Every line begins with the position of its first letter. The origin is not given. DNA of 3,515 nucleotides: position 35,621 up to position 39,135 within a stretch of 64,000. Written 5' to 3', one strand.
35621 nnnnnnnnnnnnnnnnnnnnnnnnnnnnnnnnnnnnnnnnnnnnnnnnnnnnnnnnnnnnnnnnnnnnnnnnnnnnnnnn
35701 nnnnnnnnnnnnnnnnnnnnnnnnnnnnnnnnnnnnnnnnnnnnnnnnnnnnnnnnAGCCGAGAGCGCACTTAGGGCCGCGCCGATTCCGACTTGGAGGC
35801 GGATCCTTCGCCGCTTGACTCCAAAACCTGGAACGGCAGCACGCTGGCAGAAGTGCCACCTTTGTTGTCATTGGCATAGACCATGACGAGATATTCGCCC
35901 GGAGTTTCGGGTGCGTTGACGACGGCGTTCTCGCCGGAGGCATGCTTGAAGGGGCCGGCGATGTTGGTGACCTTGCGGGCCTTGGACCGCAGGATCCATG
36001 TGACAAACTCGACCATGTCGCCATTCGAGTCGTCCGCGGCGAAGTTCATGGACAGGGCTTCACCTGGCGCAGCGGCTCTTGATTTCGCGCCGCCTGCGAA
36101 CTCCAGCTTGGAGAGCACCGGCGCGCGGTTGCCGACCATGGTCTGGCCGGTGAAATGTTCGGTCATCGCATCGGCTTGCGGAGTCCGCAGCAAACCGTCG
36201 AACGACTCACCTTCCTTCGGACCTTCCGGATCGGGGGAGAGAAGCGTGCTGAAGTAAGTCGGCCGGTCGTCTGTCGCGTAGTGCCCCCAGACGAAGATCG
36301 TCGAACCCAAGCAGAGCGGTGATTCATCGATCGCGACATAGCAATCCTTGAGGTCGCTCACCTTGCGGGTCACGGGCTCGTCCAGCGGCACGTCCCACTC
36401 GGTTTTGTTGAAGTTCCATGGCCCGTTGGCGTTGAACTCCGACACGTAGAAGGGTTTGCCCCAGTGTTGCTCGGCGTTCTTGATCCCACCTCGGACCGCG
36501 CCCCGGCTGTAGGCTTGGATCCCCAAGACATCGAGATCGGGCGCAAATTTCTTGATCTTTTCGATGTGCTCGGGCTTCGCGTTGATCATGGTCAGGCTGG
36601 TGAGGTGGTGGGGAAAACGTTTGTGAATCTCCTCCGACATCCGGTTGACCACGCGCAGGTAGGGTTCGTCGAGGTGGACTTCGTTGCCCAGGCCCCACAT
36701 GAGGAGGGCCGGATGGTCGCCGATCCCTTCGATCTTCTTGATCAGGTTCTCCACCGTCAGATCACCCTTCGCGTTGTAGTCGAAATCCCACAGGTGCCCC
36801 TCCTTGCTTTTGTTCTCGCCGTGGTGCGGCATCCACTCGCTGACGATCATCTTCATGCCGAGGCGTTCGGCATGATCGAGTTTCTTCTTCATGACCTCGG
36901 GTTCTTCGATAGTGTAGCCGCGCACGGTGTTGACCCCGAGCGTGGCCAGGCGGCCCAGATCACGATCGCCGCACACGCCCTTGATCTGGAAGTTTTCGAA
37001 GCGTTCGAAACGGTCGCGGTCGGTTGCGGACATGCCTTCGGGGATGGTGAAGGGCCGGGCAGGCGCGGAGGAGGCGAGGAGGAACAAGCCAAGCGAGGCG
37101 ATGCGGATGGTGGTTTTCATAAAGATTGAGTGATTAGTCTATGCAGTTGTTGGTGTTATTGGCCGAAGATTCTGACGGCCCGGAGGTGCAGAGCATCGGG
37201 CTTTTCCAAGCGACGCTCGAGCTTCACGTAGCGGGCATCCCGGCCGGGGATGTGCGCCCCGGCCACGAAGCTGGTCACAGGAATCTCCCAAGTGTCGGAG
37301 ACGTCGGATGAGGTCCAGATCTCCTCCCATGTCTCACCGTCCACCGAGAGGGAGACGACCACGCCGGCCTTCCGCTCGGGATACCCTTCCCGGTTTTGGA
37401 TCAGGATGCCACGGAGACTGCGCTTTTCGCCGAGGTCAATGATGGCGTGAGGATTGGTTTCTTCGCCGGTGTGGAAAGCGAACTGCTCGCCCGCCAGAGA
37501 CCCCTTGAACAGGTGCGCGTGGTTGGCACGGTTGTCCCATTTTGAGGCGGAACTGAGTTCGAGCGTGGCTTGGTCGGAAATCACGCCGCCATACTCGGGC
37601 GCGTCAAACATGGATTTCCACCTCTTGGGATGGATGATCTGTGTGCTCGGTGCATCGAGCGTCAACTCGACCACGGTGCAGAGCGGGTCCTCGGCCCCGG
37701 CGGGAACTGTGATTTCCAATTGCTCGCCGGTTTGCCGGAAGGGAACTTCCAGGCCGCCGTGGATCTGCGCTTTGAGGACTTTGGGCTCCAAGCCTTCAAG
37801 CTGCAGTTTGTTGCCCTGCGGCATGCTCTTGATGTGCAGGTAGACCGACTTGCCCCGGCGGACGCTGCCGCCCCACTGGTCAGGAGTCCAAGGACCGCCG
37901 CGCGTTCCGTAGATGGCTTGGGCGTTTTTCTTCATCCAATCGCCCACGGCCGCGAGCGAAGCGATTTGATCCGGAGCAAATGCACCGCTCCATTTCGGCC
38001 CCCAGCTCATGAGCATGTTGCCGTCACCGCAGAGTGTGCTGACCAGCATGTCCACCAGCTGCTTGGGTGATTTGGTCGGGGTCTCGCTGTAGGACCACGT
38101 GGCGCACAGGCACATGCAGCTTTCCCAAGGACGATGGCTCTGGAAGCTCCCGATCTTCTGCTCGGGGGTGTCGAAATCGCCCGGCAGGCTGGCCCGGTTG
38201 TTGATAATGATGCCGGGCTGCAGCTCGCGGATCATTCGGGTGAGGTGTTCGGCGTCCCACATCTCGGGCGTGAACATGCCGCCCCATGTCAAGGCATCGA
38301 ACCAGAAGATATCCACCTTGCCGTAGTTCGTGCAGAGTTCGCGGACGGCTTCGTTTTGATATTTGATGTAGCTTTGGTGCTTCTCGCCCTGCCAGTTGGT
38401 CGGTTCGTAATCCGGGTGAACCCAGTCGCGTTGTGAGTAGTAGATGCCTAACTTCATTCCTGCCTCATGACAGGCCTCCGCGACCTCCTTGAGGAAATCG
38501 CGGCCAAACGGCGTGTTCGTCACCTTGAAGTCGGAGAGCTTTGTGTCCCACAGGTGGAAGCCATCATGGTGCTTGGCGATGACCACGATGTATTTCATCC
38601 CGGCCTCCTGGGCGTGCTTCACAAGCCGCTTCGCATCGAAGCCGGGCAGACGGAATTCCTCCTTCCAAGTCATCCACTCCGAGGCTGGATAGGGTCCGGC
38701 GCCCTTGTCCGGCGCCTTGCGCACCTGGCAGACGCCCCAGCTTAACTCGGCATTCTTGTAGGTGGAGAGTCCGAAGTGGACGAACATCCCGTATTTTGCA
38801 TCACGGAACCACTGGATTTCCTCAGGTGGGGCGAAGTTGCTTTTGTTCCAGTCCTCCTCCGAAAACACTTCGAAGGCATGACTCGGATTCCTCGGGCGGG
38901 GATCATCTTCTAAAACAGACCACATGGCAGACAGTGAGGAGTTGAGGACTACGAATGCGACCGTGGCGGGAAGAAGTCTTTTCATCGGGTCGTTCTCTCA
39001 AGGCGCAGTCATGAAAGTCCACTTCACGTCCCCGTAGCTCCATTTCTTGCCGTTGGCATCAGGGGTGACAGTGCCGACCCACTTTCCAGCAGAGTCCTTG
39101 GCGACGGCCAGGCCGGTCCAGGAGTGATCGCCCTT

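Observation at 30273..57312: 27-kb uninterrupted single-strand array of 15 genes: a SusCD-less polysaccharide utilisation super-operon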

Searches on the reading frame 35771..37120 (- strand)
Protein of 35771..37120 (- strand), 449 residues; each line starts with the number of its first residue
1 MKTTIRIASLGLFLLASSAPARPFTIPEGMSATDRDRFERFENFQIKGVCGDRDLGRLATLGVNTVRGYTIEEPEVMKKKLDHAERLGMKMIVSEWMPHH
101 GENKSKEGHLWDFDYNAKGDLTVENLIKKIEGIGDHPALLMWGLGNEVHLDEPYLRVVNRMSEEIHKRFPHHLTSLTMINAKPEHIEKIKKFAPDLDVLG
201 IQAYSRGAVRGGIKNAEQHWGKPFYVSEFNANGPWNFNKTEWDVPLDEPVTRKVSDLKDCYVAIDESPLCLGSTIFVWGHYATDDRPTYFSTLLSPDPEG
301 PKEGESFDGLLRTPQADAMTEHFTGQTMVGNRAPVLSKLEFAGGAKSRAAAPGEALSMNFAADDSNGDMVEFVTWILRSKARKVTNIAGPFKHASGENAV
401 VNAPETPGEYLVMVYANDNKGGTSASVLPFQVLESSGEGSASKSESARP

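Call 4: search_protein_families(library=pfam, proteins=[window:35771-37120:-])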
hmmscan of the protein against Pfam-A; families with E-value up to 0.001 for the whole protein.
window:35771-37120:- (449 aa): 0 families

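Call 10: search_solved_structures(query=window:35771-37120:-, max_evalue=1)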
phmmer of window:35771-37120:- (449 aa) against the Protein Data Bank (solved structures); distinct sequences matched with E-value up to 1: 5.
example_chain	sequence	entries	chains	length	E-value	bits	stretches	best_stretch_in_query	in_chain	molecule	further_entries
9oro_A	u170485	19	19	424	2e-31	112.6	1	44-432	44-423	Glycoside hydrolase family 158 | GH158(Pro)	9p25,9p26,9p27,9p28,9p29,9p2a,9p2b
6pal_A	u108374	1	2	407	2.7e-27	99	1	45-433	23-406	Uncharacterized protein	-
5t98_A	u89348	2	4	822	0.031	16.4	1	52-148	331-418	Glycoside Hydrolase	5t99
8qvc_A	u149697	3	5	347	0.47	12.5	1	53-104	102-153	Xylose isomerase-like TIM barrel domain-containing protein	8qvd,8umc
5sv5_A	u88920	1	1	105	0.77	11.8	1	373-423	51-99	Microbial collagenase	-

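Call 50: find_related_loci(query=window:35771-37120:-, collection=metagenome_contigs, flank=10000)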
Query window:35771-37120:- (449 aa) in metagenome_contigs; peptide patterns used: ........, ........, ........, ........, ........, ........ (x = any residue, [..] = any of these).
32 stretches matched a pattern; 2 encode a relative of the query (tblastn E <= 1e-3); 2 distinct loci.
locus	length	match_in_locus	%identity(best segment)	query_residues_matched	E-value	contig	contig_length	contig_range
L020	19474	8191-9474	70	5-432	0e+0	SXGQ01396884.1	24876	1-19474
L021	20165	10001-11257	49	28-434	4e-130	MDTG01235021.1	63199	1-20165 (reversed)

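Call 53: search_protein_families(library=pfam, proteins=[L020:29-1078:+, L020:1346-2614:+, L020:2657-5227:+, L020:9771-12650:-, L020:13788-16550:-, L020:16689-17543:+, L020:17669-18685:+], max_evalue=0.01)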
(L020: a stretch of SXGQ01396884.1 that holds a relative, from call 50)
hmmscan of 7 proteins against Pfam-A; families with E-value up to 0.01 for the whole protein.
L020:29-1078:+ (349 aa): 1 family
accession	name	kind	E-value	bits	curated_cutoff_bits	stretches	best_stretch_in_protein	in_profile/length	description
PF12951.13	PATR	-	2.3e-10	40.8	27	1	267-293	1-27/30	Passenger-associated-transport-repeat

L020:1346-2614:+ (422 aa): 1 family
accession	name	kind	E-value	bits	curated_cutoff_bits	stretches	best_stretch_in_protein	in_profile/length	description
PF12951.13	PATR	-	1.6e-10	41.3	27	2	64-92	1-29/30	Passenger-associated-transport-repeat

L020:2657-5227:+ (856 aa): 2 families
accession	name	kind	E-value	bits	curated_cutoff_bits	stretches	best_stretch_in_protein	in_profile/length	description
PF12951.13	PATR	-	7.3e-14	51.9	27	3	274-302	1-29/30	Passenger-associated-transport-repeat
PF18886.6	DUF5649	-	0.0087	16.8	25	1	499-559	1-66/68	Repeats of unknown function (DUF5649)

L020:9771-12650:- (959 aa): 7 families
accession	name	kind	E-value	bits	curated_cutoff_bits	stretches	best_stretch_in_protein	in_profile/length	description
PF12831.13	FAD_oxidored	-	3.5e-96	323.5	27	1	221-630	2-413/416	FAD dependent oxidoreductase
PF13450.12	NAD_binding_8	-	7.3e-07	29.8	21.9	1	223-262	1-40/68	NAD(P)-binding Rossmann-like domain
PF00890.30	FAD_binding_2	-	3.1e-05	23.8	20.4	1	221-267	2-49/414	FAD binding domain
PF01134.28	GIDA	-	3.5e-05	23.5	22.1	1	221-248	2-29/391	Glucose inhibited division protein A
PF01266.30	DAO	-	6.7e-05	23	27.9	1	222-303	3-92/353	FAD dependent oxidoreductase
PF07992.20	Pyr_redox_2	-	0.00019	21.4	26.1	1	211-267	135-191/291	Pyridine nucleotide-disulphide oxidoreductase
PF00070.33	Pyr_redox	-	0.0039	18.1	22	0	221-254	2-35/82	Pyridine nucleotide-disulphide oxidoreductase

L020:13788-16550:- (920 aa): 2 families
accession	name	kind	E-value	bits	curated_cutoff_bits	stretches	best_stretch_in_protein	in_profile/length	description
PF04616.20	Glyco_hydro_43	-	5.7e-13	49.3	32.2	1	61-281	15-224/288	Glycosyl hydrolases family 43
PF02927.20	CelD_N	-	0.0073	17.5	24.6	0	378-424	6-54/86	Cellulase N-terminal ig-like domain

L020:16689-17543:+ (284 aa): 3 families
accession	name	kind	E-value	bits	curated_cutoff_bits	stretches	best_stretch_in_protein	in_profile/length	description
PF12833.13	HTH_18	-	8e-24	84.2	33.6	1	203-280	1-78/80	Helix-turn-helix domain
PF00165.29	HTH_AraC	-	3.2e-14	53.1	26.6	2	197-228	8-39/42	Bacterial regulatory helix-turn-helix proteins, AraC family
PF14525.12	AraC_binding_2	-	0.00094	19.4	27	1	45-90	61-107/173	AraC-binding-like domain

L020:17669-18685:+ (338 aa): 0 families

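Call 63: search_protein_families(library=ncbifam, proteins=[window:35771-37120:-], max_evalue=0.00001)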
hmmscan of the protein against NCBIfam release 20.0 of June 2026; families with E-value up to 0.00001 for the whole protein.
window:35771-37120:- (449 aa): 0 families

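Call 87: find_homologous_proteins(query=window:35771-37120:-, max_evalue=1e-20)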
Query window:35771-37120:- (449 aa): 248 proteins with E <= 1e-20 among 7304 candidates; the best 120 are listed.
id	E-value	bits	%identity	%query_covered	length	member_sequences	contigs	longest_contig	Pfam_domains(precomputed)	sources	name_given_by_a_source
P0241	0.0e+0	1041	100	100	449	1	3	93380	-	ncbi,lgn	-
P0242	2.6e-271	918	87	100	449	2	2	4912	-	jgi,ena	jgi:hypothetical protein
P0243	6.0e-265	897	88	96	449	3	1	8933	-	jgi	jgi:hypothetical protein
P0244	5.9e-247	838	80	100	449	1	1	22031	-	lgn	-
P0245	9.1e-229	778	78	92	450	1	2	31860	-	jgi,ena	jgi:hypothetical protein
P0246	6.6e-226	769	78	92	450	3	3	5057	-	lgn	-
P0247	1.8e-223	761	74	96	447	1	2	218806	-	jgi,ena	jgi:hypothetical protein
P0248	9.0e-223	758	72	100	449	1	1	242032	-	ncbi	-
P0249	2.6e-222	757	73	96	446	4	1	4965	-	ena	-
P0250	4.5e-222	756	72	100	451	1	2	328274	-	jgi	jgi:hypothetical protein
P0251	8.0e-222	755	72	100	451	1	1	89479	-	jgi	jgi:hypothetical protein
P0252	9.0e-222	755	73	97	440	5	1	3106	-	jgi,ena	-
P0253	2.3e-221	754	76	94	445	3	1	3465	-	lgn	-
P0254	2.4e-220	750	73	98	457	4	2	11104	-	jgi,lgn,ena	jgi:hypothetical protein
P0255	7.9e-220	749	71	100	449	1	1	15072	-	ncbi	-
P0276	3.1e-211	720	72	92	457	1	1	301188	-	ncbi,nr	ncbi:MAG: hypothetical protein SFU85_00725 [Candidatus Methylacidiphilales bacterium]|nr:hypothetica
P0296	6.5e-206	703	73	92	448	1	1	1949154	-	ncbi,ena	-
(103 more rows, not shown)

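Call 88: find_encoding_contigs(protein=P0241, flank=3000, max_places=3)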
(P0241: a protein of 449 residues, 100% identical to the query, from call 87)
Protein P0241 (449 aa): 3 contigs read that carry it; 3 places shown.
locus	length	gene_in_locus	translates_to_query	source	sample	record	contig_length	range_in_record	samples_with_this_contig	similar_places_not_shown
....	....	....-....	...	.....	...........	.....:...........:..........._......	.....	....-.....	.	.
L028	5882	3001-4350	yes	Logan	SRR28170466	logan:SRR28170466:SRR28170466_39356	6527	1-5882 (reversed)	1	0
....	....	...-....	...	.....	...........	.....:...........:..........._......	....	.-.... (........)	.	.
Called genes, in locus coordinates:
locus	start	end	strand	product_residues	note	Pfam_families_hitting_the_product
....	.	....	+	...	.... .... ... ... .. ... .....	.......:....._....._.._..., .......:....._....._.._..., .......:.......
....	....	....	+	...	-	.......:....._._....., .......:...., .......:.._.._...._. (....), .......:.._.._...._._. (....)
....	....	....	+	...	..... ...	-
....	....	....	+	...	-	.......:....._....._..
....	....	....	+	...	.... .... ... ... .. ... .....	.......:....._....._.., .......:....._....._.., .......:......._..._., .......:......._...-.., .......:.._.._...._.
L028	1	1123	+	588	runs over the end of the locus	?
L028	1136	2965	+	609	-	PF01120:Alpha_L_fucos, PF14871:GHL6, PF00754:F5_F8_type_C (weak), PF22633:F5_F8_type_C_2 (weak)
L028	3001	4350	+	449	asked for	-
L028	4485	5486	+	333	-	PF04616:Glyco_hydro_43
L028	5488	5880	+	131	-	?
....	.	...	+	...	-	?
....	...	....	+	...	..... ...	-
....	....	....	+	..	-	?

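Call 89: find_encoding_contigs(protein=P0276, flank=10000, max_places=1)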
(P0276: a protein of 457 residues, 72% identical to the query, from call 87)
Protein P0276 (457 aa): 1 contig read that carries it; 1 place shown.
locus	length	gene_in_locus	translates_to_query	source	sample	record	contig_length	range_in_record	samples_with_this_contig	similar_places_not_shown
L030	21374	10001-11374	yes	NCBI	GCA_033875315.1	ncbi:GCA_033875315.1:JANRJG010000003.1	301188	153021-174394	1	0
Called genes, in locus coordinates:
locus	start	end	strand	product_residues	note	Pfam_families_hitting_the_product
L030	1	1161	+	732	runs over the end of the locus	PF09508:Lact_bio_phlase, PF17385:LBP_M, PF17386:LBP_C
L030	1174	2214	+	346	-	PF01087:GalP_UDP_transf, PF02744:GalP_UDP_tr_C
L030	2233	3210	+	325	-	PF01073:3Beta_HSD, PF01370:Epimerase, PF02719:Polysacc_synt_2, PF04321:RmlD_sub_bind, PF05368:NmrA (weak), PF13460:NAD_binding_10, PF16363:GDP_Man_Dehyd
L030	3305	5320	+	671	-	PF02449:Glyco_hydro_42 (weak)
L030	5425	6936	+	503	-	PF03629:SASA (weak)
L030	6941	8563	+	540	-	PF03629:SASA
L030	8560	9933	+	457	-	-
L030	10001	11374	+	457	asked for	-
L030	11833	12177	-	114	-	-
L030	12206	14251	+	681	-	-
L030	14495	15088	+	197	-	PF13802:Gal_mutarotas_2 (weak)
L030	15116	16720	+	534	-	PF01055:Glyco_hydro_31_2nd, PF21365:Glyco_hydro_31_3rd, PF17137:DUF5110 (weak)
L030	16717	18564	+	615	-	PF01120:Alpha_L_fucos, PF14871:GHL6 (weak), PF00754:F5_F8_type_C, PF22633:F5_F8_type_C_2 (weak)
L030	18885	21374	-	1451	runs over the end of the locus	PF00754:F5_F8_type_C (weak), PF22633:F5_F8_type_C_2 (weak), PF14200:RicinB_lectin_2, PF11790:Glyco_hydro_cc, PF17892:Cadherin_5 (faint), PF05345:He_PIG, PF17963:Big_9 (weak), PF05345:He_PIG, +1 more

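Call 90: find_encoding_contigs(protein=P0296, flank=10000, max_places=1)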
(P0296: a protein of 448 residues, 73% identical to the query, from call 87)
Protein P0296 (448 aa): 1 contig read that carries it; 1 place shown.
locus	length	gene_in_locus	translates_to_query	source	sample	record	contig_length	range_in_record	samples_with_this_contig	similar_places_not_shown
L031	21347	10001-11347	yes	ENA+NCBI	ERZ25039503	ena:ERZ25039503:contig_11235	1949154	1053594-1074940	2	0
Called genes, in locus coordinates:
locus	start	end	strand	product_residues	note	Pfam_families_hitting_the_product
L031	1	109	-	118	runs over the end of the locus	-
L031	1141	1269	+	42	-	-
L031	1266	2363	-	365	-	PF00392:GntR, PF13407:Peripla_BP_4 (weak), PF13377:Peripla_BP_3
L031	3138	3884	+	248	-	-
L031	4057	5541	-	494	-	PF00884:Sulfatase, PF01663:Phosphodiest (faint), PF16347:SGSH_C (weak)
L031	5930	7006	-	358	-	PF04616:Glyco_hydro_43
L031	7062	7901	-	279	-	PF11790:Glyco_hydro_cc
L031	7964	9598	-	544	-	PF00884:Sulfatase, PF01663:Phosphodiest (faint)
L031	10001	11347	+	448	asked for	-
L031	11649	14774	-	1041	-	PF02837:Glyco_hydro_2_N, PF22666:Glyco_hydro_2_N2, PF00703:Glyco_hydro_2, PF02836:Glyco_hydro_2_C, PF16353:LacZ_4 (faint)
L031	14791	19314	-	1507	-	PF22633:F5_F8_type_C_2 (weak), PF00652:Ricin_B_lectin (faint), PF14200:RicinB_lectin_2, PF11790:Glyco_hydro_cc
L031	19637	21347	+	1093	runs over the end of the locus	PF12951:PATR (weak), PF07589:PEP_exosort_dom (faint)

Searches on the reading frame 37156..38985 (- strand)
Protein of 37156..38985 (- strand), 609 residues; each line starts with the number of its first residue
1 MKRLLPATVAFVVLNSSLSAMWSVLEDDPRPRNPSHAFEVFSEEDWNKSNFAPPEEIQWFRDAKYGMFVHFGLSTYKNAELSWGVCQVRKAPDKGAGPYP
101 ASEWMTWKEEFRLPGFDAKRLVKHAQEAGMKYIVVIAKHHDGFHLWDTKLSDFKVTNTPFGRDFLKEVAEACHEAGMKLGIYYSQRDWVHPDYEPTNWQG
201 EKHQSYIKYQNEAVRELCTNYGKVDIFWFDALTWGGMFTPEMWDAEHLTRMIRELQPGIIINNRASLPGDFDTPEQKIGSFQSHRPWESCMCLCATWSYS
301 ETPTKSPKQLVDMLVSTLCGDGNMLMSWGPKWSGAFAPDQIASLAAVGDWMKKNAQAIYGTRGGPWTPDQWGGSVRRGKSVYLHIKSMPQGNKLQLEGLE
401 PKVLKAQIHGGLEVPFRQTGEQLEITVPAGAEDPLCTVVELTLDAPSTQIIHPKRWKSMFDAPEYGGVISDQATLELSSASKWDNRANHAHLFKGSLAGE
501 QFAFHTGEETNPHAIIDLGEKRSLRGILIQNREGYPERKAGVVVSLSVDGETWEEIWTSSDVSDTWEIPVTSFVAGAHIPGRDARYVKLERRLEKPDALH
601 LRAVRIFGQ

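Call 4: search_protein_families(library=pfam, proteins=[window:37156-38985:-])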
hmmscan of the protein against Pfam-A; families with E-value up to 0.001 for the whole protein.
window:37156-38985:- (609 aa): 4 families
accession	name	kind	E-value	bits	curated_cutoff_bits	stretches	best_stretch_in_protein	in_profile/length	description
PF01120.23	Alpha_L_fucos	-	1.6e-71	242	25.2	1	55-355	25-344/345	Alpha-L-fucosidase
PF14871.12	GHL6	-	1.4e-08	35.5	35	1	117-221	1-106/132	Hypothetical glycosyl hydrolase 6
PF00754.31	F5_F8_type_C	-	1e-07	32.5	28.2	1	480-590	5-111/127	F5/8 type C domain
PF22633.2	F5_F8_type_C_2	-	2.3e-06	28.5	27.8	1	505-588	13-90/91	NedA-like, galactose-binding domain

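Call 63: search_protein_families(library=ncbifam, proteins=[window:37156-38985:-], max_evalue=0.00001)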
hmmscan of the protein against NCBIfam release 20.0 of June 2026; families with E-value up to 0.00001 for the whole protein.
window:37156-38985:- (609 aa): 0 families
